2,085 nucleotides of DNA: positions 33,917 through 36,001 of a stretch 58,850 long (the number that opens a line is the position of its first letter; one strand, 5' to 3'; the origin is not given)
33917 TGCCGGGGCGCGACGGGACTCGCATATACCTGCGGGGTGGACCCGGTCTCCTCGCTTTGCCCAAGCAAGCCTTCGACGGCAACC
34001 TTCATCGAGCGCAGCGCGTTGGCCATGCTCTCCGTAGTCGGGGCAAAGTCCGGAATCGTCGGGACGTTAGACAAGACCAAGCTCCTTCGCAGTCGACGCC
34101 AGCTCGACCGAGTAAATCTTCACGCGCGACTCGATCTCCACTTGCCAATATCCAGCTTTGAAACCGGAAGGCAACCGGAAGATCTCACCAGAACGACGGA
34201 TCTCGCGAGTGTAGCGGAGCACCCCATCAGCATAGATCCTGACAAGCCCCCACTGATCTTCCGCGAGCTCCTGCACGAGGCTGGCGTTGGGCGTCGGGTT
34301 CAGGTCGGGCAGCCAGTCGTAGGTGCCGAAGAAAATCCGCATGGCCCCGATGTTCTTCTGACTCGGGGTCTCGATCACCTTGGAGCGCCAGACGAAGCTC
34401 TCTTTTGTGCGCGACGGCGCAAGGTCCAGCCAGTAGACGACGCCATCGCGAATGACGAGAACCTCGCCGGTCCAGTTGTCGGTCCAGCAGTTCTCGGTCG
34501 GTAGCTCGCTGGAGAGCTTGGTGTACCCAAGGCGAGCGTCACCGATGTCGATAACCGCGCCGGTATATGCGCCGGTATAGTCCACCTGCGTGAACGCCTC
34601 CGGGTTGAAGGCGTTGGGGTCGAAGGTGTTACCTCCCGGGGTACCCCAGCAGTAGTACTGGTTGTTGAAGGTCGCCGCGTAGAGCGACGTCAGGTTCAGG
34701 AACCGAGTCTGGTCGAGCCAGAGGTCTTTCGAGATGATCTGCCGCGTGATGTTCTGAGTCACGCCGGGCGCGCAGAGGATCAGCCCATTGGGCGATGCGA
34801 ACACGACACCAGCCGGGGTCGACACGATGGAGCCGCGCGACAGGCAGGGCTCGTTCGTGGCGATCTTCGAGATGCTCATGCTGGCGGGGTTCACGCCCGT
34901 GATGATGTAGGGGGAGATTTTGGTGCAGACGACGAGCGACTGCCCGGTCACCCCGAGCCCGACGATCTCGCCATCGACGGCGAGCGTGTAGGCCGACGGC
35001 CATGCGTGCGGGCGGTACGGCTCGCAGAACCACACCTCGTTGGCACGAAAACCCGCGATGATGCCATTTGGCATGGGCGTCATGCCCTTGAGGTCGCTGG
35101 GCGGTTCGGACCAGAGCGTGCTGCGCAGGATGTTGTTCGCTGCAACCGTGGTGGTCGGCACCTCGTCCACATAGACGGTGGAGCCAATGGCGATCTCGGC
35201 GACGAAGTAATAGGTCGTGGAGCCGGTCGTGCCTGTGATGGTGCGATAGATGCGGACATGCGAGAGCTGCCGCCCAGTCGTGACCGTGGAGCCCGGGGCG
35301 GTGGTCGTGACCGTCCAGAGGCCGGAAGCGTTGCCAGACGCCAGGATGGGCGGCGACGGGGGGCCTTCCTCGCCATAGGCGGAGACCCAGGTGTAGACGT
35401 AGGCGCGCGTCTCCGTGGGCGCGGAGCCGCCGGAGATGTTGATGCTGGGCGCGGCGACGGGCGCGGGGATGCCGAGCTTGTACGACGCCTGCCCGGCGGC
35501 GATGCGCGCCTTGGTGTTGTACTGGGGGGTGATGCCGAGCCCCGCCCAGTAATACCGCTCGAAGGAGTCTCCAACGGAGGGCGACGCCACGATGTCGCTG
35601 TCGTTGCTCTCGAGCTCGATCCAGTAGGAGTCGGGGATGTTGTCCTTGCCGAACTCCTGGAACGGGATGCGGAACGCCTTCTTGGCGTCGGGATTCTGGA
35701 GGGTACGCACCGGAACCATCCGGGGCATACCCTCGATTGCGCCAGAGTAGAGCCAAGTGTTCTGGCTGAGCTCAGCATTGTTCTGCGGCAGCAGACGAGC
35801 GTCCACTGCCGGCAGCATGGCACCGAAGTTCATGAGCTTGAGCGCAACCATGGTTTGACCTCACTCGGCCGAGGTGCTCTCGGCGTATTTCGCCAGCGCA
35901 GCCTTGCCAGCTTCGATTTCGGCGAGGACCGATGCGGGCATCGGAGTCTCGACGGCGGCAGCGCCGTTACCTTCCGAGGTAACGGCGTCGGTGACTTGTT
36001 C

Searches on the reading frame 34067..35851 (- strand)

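Call 82: search_protein_families(library=phrogs, proteins=[window:34067-35851:-], max_evalue=0.001)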
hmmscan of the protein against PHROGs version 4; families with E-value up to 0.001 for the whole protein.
window:34067-35851:- (594 aa): 2 families
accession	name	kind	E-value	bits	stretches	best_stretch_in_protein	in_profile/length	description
phrog_511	-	head and packaging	6.7e-121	406.2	1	1-591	319-858/862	internal virion protein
phrog_17680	-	unknown function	9.7e-33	115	1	1-288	1-284/356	-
